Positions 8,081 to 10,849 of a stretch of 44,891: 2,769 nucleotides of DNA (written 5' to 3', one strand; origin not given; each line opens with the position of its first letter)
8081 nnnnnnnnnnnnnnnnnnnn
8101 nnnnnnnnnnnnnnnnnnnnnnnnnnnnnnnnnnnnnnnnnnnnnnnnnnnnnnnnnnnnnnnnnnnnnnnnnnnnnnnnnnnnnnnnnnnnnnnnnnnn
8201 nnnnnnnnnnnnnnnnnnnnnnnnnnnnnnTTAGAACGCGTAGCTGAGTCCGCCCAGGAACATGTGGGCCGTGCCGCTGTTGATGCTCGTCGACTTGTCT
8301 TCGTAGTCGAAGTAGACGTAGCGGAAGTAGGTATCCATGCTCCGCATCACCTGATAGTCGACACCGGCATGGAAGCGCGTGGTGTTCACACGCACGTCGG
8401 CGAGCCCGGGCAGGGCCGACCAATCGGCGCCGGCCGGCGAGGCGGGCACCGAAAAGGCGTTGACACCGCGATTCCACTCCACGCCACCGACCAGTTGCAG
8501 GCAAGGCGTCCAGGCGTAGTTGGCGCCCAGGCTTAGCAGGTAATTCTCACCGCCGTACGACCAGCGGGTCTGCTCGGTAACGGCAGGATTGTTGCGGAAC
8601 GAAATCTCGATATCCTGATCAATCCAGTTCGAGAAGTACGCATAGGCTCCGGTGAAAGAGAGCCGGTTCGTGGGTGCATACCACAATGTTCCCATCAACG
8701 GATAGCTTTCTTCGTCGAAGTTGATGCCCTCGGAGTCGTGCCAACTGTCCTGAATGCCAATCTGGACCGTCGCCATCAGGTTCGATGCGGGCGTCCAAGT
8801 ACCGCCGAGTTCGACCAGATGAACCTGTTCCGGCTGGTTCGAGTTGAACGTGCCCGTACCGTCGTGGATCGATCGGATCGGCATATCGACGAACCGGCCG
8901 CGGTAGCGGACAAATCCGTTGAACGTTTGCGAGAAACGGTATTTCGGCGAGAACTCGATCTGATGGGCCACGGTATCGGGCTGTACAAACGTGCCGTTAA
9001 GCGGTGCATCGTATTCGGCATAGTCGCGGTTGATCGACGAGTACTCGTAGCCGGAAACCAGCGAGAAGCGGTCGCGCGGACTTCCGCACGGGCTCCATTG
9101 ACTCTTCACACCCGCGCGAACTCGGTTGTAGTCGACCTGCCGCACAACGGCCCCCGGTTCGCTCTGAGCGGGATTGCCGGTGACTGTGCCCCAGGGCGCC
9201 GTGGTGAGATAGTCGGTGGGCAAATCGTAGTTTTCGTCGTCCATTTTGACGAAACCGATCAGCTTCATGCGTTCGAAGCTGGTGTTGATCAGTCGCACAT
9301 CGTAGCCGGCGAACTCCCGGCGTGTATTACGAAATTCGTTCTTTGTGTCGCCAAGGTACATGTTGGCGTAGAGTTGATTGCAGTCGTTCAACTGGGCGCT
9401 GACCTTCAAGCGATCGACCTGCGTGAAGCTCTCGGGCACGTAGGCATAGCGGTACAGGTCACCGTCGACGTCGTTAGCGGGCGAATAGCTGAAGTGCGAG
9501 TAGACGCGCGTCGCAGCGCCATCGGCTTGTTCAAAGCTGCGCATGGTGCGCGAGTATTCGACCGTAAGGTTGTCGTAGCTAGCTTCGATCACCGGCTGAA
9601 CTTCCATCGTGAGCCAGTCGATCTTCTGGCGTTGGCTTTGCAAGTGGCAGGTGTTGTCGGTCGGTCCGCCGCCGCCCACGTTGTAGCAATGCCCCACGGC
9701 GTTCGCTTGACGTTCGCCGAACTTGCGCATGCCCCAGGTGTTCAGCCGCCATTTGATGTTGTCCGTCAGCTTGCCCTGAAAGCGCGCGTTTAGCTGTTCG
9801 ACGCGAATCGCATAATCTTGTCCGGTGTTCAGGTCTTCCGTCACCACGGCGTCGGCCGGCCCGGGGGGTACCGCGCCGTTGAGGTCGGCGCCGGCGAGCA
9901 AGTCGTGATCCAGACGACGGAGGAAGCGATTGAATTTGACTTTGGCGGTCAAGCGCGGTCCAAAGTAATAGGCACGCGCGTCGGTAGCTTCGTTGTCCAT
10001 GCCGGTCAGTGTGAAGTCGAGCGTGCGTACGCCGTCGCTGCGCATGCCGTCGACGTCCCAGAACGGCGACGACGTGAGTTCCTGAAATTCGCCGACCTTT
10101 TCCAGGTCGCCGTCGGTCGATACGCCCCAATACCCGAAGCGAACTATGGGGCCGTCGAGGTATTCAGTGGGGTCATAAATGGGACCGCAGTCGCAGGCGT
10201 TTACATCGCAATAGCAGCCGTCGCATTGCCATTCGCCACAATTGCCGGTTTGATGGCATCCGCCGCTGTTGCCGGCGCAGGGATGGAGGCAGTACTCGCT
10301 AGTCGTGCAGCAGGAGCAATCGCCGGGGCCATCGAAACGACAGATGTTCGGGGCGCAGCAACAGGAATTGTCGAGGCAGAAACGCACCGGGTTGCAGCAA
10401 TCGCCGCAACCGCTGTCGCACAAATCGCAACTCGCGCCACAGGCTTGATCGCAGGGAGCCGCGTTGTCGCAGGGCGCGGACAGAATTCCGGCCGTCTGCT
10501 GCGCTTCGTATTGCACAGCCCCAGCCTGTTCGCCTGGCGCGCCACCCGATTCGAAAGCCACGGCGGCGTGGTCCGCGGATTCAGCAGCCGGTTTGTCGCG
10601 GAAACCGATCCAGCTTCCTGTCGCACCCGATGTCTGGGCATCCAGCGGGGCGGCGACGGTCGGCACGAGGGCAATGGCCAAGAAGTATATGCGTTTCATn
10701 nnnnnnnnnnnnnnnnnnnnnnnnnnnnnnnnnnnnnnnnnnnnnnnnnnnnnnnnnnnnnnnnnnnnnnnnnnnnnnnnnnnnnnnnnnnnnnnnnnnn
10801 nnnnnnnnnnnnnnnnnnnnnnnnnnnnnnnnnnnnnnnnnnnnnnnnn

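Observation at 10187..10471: Extremely cysteine-rich module (25 Cys in ~95 residues) fused to the N-terminus of the giant beta-barrel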

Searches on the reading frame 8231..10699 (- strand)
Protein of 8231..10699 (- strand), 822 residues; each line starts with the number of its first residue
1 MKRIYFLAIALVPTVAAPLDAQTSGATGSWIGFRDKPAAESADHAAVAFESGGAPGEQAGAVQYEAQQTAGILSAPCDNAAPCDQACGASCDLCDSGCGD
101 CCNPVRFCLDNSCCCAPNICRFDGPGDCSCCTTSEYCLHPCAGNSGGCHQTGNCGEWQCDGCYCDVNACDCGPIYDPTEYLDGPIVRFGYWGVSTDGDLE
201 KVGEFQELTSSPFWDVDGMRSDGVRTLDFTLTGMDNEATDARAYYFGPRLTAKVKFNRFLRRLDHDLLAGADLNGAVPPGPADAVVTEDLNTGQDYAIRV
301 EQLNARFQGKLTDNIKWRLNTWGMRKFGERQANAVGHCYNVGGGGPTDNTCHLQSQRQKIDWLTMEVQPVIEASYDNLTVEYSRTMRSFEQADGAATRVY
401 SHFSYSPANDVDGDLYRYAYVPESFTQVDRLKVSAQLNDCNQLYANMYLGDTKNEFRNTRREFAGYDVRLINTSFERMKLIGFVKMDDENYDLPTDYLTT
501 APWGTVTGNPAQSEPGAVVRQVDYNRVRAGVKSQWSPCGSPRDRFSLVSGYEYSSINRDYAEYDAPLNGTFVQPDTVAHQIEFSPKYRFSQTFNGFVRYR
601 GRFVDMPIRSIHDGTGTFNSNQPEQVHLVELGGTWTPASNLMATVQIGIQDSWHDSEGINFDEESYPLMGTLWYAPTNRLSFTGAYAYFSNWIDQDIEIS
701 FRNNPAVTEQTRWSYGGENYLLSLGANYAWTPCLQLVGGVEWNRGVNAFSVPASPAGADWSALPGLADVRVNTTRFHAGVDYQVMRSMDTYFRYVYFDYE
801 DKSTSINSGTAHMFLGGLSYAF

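Call 5: search_protein_families(library=pfam, proteins=[window:8231-10699:-], max_evalue=0.01)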
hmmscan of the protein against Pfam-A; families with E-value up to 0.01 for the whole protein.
window:8231-10699:- (822 aa): 1 family
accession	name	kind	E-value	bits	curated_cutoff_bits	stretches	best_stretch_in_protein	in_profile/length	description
PF11854.14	MtrB_PioB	-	0.0012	18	23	1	663-806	467-601/635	Putative outer membrane beta-barrel porin, MtrB/PioB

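Call 6: search_protein_families(library=ncbifam, proteins=[window:8231-10699:-], max_evalue=0.01)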
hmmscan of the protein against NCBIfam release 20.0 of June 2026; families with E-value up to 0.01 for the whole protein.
window:8231-10699:- (822 aa): 1 family
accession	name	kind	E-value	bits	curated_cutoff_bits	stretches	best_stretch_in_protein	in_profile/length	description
NF041027.1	GSU2204_Se_pt_1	equivalog_domain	2.1e-51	175.4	350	2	186-608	24-453/580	GSU2204 family CXXCH-containing (seleno)protein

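Call 8: find_homologous_proteins(query=window:8231-10699:-, max_evalue=0.001)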
Query window:8231-10699:- (822 aa): 256 proteins with E <= 0.001 among 8000 candidates; the best 120 are listed.
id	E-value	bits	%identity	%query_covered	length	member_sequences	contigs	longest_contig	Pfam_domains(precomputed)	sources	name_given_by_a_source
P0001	0.0e+0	1978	100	100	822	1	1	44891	-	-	-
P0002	2.8e-277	941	56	86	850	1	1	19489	-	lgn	-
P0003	3.7e-276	937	52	100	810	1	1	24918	-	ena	-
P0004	9.3e-259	879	53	88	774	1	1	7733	-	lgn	-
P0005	8.1e-258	876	54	91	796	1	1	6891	-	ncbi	-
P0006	2.9e-249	848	56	82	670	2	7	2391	-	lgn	-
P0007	2.6e-248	845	54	84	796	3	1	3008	-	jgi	jgi:hypothetical protein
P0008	3.3e-248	845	54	86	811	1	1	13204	-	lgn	-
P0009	1.1e-245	836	54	84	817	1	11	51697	-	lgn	-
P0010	1.2e-245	836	53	88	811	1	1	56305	-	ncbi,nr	ncbi:MAG: hypothetical protein HYS13_06315 [Planctomycetia bacterium]|nr:hypothetical protein [Planc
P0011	1.5e-244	832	54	84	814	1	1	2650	-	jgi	jgi:hypothetical protein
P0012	1.8e-243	829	51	91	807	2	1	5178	-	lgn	-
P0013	3.0e-242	825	48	99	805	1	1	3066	-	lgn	-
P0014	1.1e-241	823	49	99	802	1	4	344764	-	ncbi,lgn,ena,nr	ncbi:MAG: hypothetical protein CMJ58_02235 [Planctomycetaceae bacterium]|nr:hypothetical protein [Pl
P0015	2.8e-241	822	51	88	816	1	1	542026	-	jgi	jgi:hypothetical protein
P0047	6.2e-229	781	51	85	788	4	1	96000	-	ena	-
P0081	5.8e-220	751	50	78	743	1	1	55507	PF11854.15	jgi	jgi:hypothetical protein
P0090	4.2e-218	745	49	84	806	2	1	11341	PF11854.15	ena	-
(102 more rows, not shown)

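Call 28: search_solved_structures(query=A1, max_evalue=1, show_alignments=1)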
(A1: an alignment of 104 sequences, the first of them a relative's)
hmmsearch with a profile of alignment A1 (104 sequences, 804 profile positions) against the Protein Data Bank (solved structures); distinct sequences matched with E-value up to 1: 0.

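Call 31: find_encoding_contigs(protein=P0047, flank=8000, max_places=2)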
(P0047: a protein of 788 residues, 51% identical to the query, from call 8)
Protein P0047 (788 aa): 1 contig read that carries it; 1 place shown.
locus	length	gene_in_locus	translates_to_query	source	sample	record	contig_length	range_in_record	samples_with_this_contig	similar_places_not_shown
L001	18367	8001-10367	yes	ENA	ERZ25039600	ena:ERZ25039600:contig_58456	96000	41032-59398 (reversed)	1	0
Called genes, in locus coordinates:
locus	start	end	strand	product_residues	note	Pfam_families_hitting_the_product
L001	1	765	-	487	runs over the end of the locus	PF07995:GSDH, PF23500:DUF7133 (weak)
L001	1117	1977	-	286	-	PF03372:Exo_endo_phos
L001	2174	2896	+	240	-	-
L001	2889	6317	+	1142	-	PF05140:ResB, PF01578:Cytochrom_C_asm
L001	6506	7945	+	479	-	PF22678:Cytochrom_c_NrfB-like (faint), PF13435:Cytochrome_C554 (faint), PF14522:Cytochrome_C7 (faint), PF14537:Cytochrom_c3_2 (faint), PF09699:Paired_CXXCH_1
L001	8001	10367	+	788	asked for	-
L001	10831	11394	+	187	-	PF22113:Mtrc-MtrF_II-IV_dom (faint), PF14522:Cytochrome_C7 (faint), PF09699:Paired_CXXCH_1 (faint), PF13435:Cytochrome_C554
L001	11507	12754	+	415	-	PF03264:Cytochrom_NNT, PF14522:Cytochrome_C7 (faint), PF02085:Cytochrom_CIII (faint), PF14537:Cytochrom_c3_2 (faint)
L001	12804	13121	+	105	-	-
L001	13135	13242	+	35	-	-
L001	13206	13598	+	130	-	-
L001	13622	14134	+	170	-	-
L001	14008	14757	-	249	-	PF14522:Cytochrome_C7 (faint), PF22113:Mtrc-MtrF_II-IV_dom (faint), PF09699:Paired_CXXCH_1 (faint), PF14537:Cytochrom_c3_2 (faint), PF00684:DnaJ_CXXCXGXG (faint)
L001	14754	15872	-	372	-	PF00033:Cytochrome_B, PF13631:Cytochrom_B_N_2, PF00032:Cytochrom_B_C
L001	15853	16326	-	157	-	PF00355:Rieske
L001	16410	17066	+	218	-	PF03100:CcmE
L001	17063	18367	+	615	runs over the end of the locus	PF01578:Cytochrom_C_asm, PF16327:CcmF_C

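Call 35: predict_structure(alignment_id=A1)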
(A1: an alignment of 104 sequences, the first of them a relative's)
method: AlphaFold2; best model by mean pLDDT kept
length: 822 residues; sequences in the alignment: 104
mean_pLDDT: 77.1   pTM: 0.72
mean pLDDT of the five models: 77.1, 75.6, 75.5, 74.1, 72.5
residues with pLDDT >= 90: 387; 70-90: 198; 50-70: 70; < 50: 167
segments of 3 or more residues with pLDDT < 50: 1-3, 6-146, 161-180
pLDDT, mean of each block of 10 residues (from residue 1): 47 35 25 26 29 28 35 36 34 33 34 34 38 40 48 54 39 41 83 92 85 93 91 91 96 95 67 73 71 69 97 97 92 72 53 80 97 97 97 80 74 82 93 98 98 93 98 96 98 88 74 81 95 90 86 94 78 93 96 96 88 59 93 97 98 86 96 96 98 89 76 94 98 96 94 87 83 97 94 97 87 96 82
secondary structure, 60 per line:
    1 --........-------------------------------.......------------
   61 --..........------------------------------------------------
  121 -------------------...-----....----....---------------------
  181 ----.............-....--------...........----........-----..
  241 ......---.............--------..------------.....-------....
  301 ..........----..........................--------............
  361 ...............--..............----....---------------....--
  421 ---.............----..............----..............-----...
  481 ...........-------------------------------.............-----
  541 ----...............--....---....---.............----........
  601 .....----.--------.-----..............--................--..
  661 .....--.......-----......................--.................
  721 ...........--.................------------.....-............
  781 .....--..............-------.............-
elements in order (helices of 4 or more, strands of 3 or more residues): H3-10 H42-48 H63-72 E148-151 E156-159 E185-197 H199-202 E211-221 E226-233 E239-246 E250-262 E285-289 E297-310 E315-340 E349-375 E378-391 E396-399 E415-418 E424-436 E441-454 E459-472 E478-491 E523-535 E545-559 E562-565 E569-572 E576-588 E593-605 E625-638 E641-656 E659-665 E668-674 E680-701 E704-731 E734-750 H763-767 E769-785 E788-801 E809-821

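Call 41: fold_search(model_id=the predicted structure, library=pdb)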
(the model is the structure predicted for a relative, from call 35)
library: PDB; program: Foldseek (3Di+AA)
matches with E <= 10: 874; with E <= 0.001: 296
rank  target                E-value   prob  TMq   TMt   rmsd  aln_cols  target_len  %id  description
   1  6r2q_B                2.5e-17  1.00  0.58  0.72   6.2       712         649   12  Structure of the Mtr complex (released 2020-04-22)
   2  6bpm_A                5.4e-09  1.00  0.33  0.37  14.6       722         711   11  The crystal structure of the Ferric-Catecholate import receptor Fiu from K12 E. coli: Closed form (C21) (released 2018-11-28)
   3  4aiq                  2.2e-08  1.00  0.36  0.43  10.1       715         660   10  The FrpB iron transporter from Neisseria meningitidis (F5-1 variant) (released 2013-01-23)
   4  4aip_A                4.2e-08  1.00  0.33  0.40  15.2       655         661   11  The FrpB iron transporter from Neisseria meningitidis (F3-3 variant) (released 2013-01-23)
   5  5nec_A                4.2e-08  1.00  0.30  0.37  15.0       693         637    8  Crystal structure of the siderophore receptor PiuD from Pseudomonas aeruginosa (released 2018-02-07)
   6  6bpn                  4.6e-08  1.00  0.32  0.38  15.7       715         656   12  The crystal structure of the Ferric-Catecholate import receptor Fiu from E. coli K12: Open form (C2221) (released 2018-11-28)
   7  5nec_B                4.8e-08  1.00  0.31  0.37  15.1       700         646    8  Crystal structure of the siderophore receptor PiuD from Pseudomonas aeruginosa (released 2018-02-07)
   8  8p97_A                7.3e-08  1.00  0.39  0.49  11.5       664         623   10  BtuB3G3 bound to cyanocobalamin with disordered EL8 (released 2023-08-16)
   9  5fok_A                7.3e-08  1.00  0.34  0.41  13.1       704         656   12  Crystal structure of the siderophore receptor PiuA from Pseudomonas aeruginosa (released 2016-05-11)
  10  4rvw                  8.0e-08  1.00  0.33  0.42  10.8       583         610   10  Structure of the bacterial Zn-transporter ZnuD from Neisseria meningitidis (soaked with 20 micromolar Zinc) (released 2015-08-19)
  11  6e4v                  8.0e-08  1.00  0.32  0.37  15.6       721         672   11  The Crystal Structure of FhuE from E. coli in complex with its substrate Coprogen (released 2019-04-10)
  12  4aip_B                8.4e-08  1.00  0.37  0.44  10.1       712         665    8  The FrpB iron transporter from Neisseria meningitidis (F3-3 variant) (released 2013-01-23)
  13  4rdt_A                1.2e-07  1.00  0.32  0.40  11.6       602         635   10  Structure of the bacterial Zn-transporter ZnuD from Neisseria meningitidis (flexible conformation bound to a zinc ion) (released 2015-08-19)
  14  5fok_B                1.3e-07  1.00  0.33  0.40  16.2       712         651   11  Crystal structure of the siderophore receptor PiuA from Pseudomonas aeruginosa (released 2016-05-11)
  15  6i96                  1.8e-07  1.00  0.31  0.36  14.8       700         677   12  Structure of the ferrioxamine B transporter FoxA from Pseudomonas aeruginosa in complex with ferrioxamine B (released 2019-08-28)
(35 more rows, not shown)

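Call 42: find_related_loci(query=A1, collection=genome_contigs, flank=6000)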
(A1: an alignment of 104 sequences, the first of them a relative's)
Query A1 (822 aa) in genome_contigs; peptide patterns used: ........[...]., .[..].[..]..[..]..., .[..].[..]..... (x = any residue, [..] = any of these).
126 stretches matched a pattern; 78 encode a relative of the query (tblastn E <= 1e-3); 78 distinct loci.
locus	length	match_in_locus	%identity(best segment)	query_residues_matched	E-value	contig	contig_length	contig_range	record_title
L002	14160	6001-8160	53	95-819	0e+0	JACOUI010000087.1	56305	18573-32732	MAG: Planctomycetia bacterium isolate NC_groundwater_66_Pr7_S-0.65um_66_19 FFV18_Sp65_scaffold_248934, whole genome shot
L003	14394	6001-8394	49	1-817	0e+0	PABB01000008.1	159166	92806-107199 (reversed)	MAG: Planctomycetaceae bacterium isolate NAT130 MHASMcontig_852654, whole genome shotgun sequence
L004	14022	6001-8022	52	135-819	0e+0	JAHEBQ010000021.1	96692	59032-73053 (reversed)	MAG: Planctomycetaceae bacterium isolate Ww147 NODE_258_length_96692_cov_4.100061, whole genome shotgun sequence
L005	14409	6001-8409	46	2-819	0e+0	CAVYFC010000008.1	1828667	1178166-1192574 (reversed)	MAG: Pirellulaceae bacterium isolate MFD03804.bin.2.190 genome assembly, contig: contig_3282, whole genome shotgun seque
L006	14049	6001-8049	52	125-819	0e+0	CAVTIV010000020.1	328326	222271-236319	MAG: Pirellulaceae bacterium isolate MFD05684.bin.2.243 genome assembly, contig: contig_62940, whole genome shotgun sequ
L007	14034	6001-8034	51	134-822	0e+0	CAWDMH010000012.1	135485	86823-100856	MAG: uncultured Planctomycetaceae bacterium isolate MFD04944.bin.2.203 genome assembly, contig: contig_46219, whole geno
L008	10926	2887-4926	50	127-819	0e+0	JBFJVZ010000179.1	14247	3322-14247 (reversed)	MAG: Pirellulaceae bacterium isolate Mix_sand19.2022.05.G.119 k141_1265849_length_14247_cov_10.0020, whole genome shotgu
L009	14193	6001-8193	49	72-819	0e+0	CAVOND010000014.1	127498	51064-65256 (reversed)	MAG: Pirellulaceae bacterium isolate MFD09779.bin.2.171 genome assembly, contig: contig_47374, whole genome shotgun sequ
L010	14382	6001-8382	47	7-819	0e+0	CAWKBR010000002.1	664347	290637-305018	MAG: uncultured Planctomycetota bacterium isolate MFD05442.bin.2.98 genome assembly, contig: contig_12108, whole genome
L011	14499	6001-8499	44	1-820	0e+0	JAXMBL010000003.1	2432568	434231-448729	MAG: Pirellulales bacterium isolate STL-PLA35 C1.296.fa-3, whole genome shotgun sequence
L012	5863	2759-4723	51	153-819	0e+0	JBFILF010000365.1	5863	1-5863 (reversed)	MAG: Pirellulaceae bacterium isolate Mix_sand12.2021.10.D.55 k141_2599_length_5863_cov_11.3521, whole genome shotgun seq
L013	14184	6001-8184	47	94-821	0e+0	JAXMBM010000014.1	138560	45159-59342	MAG: Pirellulales bacterium isolate STL-PLA36 C3.140.fa-14, whole genome shotgun sequence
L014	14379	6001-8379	44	9-817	0e+0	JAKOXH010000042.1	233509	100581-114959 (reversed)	MAG: Planctomycetota bacterium isolate JPNG_metabat.20 k201_238763, whole genome shotgun sequence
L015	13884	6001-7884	49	187-819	0e+0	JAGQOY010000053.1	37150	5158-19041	MAG: Planctomycetales bacterium isolate HKST-UBA26 NODE_53_length_37150_cov_4.458636, whole genome shotgun sequence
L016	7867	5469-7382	50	185-819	0e+0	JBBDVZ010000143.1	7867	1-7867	MAG: Planctomycetaceae bacterium isolate LejiaC_61_11 Lejia_C_21056_length_7867_cov_6, whole genome shotgun sequence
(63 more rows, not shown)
